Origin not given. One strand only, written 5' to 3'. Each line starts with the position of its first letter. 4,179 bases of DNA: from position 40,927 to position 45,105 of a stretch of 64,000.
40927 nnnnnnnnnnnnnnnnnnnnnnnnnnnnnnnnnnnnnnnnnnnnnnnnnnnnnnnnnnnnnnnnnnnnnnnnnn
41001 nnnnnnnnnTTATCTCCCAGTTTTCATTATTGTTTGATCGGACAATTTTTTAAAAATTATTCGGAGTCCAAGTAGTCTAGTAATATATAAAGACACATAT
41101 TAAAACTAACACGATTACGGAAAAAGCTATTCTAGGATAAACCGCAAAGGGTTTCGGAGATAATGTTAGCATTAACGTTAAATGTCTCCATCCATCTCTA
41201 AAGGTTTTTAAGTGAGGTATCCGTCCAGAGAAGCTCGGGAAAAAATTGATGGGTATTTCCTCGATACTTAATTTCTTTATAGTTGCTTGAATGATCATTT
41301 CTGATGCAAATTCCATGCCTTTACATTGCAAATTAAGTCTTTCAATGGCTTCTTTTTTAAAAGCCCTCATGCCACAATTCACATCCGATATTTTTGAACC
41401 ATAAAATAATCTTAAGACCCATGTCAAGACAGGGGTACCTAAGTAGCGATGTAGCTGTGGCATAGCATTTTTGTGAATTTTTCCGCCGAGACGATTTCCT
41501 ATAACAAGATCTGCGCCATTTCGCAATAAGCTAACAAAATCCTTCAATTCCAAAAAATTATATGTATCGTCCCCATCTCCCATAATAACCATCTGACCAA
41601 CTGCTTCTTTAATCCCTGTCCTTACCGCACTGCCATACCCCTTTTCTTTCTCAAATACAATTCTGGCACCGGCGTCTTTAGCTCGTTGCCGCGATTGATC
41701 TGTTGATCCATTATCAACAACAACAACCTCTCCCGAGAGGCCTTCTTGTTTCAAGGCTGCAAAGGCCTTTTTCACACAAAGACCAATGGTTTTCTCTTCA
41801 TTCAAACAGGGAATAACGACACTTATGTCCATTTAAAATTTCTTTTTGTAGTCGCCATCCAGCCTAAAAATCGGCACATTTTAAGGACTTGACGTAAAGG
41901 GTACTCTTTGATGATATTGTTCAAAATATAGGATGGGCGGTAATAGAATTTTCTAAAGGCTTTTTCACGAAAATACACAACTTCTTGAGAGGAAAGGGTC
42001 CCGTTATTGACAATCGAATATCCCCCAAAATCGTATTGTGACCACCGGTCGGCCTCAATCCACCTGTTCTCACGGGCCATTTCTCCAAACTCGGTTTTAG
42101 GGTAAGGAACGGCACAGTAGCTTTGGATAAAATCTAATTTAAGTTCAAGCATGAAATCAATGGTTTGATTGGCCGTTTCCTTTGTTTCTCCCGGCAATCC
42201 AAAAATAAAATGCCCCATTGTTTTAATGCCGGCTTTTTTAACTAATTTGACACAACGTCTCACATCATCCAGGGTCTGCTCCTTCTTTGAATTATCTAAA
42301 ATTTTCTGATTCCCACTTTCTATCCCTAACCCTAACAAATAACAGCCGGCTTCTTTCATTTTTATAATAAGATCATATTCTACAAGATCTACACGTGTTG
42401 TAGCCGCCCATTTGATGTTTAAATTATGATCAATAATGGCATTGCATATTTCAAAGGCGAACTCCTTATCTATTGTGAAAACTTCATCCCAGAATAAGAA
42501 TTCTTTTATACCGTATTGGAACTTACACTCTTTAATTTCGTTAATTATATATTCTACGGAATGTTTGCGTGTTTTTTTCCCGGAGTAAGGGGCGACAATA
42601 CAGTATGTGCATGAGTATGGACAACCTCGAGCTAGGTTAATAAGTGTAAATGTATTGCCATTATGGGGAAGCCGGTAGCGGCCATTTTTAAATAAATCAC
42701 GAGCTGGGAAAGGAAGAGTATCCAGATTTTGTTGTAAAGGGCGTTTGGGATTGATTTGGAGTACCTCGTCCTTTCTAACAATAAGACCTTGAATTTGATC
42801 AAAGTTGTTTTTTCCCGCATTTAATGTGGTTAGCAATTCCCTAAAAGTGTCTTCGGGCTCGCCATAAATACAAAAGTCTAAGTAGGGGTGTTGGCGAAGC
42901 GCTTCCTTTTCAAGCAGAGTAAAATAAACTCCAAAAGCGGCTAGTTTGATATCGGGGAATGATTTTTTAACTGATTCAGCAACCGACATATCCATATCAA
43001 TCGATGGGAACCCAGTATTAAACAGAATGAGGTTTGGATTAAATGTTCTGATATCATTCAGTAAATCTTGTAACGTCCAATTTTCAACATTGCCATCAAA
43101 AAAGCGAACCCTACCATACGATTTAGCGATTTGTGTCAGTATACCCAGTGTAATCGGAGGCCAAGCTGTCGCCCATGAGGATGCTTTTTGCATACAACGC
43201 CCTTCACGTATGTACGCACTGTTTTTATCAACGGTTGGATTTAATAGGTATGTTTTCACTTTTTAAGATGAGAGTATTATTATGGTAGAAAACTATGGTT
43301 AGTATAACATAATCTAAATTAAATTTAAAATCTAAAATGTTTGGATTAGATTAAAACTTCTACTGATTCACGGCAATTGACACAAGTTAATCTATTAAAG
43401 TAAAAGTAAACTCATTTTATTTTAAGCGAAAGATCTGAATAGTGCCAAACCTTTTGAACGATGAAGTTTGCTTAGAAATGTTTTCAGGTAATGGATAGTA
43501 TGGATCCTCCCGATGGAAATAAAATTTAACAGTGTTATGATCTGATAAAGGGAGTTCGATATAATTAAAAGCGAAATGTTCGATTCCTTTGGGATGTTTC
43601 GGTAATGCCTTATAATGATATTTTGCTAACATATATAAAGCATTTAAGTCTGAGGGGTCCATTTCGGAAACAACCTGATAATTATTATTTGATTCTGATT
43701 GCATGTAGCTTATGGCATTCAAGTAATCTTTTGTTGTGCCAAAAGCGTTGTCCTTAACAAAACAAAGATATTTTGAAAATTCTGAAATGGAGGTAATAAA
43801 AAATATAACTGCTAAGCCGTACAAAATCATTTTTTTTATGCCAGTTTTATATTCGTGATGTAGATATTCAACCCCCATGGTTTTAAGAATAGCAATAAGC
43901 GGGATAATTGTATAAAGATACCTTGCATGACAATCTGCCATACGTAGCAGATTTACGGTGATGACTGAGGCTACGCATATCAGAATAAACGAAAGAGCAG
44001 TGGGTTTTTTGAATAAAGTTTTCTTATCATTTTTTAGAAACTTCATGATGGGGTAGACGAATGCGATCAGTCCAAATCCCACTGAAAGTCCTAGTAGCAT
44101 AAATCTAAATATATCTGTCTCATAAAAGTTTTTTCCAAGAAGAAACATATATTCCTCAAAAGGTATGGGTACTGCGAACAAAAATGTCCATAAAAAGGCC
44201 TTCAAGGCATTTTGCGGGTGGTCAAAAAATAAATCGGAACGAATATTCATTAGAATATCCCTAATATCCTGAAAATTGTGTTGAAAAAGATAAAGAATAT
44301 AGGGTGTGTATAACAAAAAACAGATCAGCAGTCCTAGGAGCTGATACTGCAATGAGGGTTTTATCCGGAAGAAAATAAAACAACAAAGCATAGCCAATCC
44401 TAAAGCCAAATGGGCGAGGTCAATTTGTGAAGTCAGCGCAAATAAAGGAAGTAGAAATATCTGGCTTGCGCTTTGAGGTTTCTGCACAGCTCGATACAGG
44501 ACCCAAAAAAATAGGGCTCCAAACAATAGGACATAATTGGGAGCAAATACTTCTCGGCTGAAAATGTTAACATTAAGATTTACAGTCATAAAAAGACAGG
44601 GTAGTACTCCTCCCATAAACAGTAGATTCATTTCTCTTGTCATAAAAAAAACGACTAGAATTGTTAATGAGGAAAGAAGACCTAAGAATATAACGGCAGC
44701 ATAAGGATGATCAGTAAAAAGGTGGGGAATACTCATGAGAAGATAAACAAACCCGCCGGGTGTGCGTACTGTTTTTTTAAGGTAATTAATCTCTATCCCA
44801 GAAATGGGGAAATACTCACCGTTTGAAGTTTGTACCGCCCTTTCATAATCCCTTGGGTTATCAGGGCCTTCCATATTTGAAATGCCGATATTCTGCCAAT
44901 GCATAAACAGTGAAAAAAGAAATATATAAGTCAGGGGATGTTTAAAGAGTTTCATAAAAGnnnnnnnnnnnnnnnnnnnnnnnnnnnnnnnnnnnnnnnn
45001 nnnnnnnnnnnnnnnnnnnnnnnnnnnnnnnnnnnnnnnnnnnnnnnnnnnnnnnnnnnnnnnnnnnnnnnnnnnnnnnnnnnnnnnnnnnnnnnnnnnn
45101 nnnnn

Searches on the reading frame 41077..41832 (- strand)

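Call 8: search_protein_families(library=pfam, proteins=[window:41077-41832:-], max_evalue=0.01)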
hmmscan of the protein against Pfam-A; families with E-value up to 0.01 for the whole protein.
window:41077-41832:- (251 aa): 2 families
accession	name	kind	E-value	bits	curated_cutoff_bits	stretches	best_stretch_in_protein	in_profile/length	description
PF00535.33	Glycos_transf_2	-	1e-24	87.8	23.3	1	4-165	1-166/168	Glycosyl transferase family 2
PF13641.12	Glyco_tranf_2_3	-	0.00058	20.4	27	1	3-92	3-100/230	Glycosyltransferase like family 2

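Call 39: search_protein_families(library=ncbifam, proteins=[window:41077-41832:-], max_evalue=0.0001)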
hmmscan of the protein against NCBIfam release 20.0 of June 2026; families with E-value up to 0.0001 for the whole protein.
window:41077-41832:- (251 aa): 13 families
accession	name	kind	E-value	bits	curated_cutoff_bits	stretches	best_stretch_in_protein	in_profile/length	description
TIGR04182.1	glyco_TIGR04182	equivalog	9.3e-42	143.4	325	1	2-240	1-230/293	S-layer glycoprotein N-glycosyltransferase AglJ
NF041391.1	DPhHxTase_Halo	equivalog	4e-29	101.1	375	1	11-197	5-183/213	dolichyl-phosphate hexose transferase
NF058614.1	PPMAGASynPpgS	equivalog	2.5e-22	79.4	370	1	2-196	1-195/226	polyprenyl-phospho-N-acetylgalactosaminyl synthase PpgS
NF010496.0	PRK13915.1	equivalog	3.7e-15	55.8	262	1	2-87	32-117/307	glucosyl-3-phosphoglycerate synthase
NF007986.1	PRK10714.1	equivalog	3.7e-13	49.2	529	1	2-172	7-177/316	undecaprenyl-phosphate 4-deoxy-4-formamido-L-arabinose transferase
TIGR04283.1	glyco_like_mftF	equivalog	5e-12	45.9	182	1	3-83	1-77/221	TIGR04283 family arsenosugar biosynthesis glycosyltransferase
NF047588.1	GlcsyltransPgfSStrep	equivalog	1.2e-09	37.8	500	1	1-114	1-121/308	glycosyltransferase PgfS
NF038302.1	EPS_HpsE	equivalog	2.2e-08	33.4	300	1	1-89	1-97/307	hormogonium polysaccharide biosynthesis glycosyltransferase HpsE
NF007482.0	PRK10073.1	equivalog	7.1e-08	31.8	423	1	3-91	8-98/334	glycosyltransferase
TIGR03937.1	PgaC_IcaA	equivalog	1.7e-07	30.6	422.3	1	3-89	47-136/407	poly-beta-1,6-N-acetyl-D-glucosamine synthase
NF041875.1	EPS_EpsD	equivalog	6.5e-07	29.1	370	1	3-107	1-108/325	exopolysaccharide biosynthesis glycosyltransferase EpsD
TIGR03965.1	mycofact_glyco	equivalog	9.4e-06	24.7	280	1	2-89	75-165/467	mycofactocin biosynthesis glycosyltransferase MftF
NF047683.1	TeichurnBiosyTuaG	equivalog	3e-05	23.8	400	1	3-99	8-107/252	teichuronic acid biosynthesis protein TuaG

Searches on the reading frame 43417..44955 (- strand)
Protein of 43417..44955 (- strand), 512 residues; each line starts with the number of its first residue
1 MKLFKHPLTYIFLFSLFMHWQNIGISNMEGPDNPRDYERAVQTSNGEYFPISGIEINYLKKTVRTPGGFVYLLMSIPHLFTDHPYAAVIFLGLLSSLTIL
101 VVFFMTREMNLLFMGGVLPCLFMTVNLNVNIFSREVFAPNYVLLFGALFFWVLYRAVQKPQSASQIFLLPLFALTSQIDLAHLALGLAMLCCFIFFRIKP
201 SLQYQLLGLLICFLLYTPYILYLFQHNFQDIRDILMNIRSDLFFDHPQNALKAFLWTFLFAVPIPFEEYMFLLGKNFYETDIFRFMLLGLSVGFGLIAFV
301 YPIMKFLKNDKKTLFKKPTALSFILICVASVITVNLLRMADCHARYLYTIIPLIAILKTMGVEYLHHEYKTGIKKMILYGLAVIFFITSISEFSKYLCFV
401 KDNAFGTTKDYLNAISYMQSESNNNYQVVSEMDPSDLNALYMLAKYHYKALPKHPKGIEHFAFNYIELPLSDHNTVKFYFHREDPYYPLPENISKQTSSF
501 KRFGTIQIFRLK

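Call 8: search_protein_families(library=pfam, proteins=[window:43417-44955:-], max_evalue=0.01)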
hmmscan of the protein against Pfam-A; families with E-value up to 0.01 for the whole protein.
window:43417-44955:- (512 aa): 1 family
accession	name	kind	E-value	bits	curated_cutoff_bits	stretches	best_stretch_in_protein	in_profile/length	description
PF13231.12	PMT_2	-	0.0023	18.6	26.1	1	70-221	7-159/160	Dolichyl-phosphate-mannose-protein mannosyltransferase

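Call 39: search_protein_families(library=ncbifam, proteins=[window:43417-44955:-], max_evalue=0.0001)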
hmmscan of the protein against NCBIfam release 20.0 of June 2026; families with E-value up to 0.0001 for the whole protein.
window:43417-44955:- (512 aa): 0 families
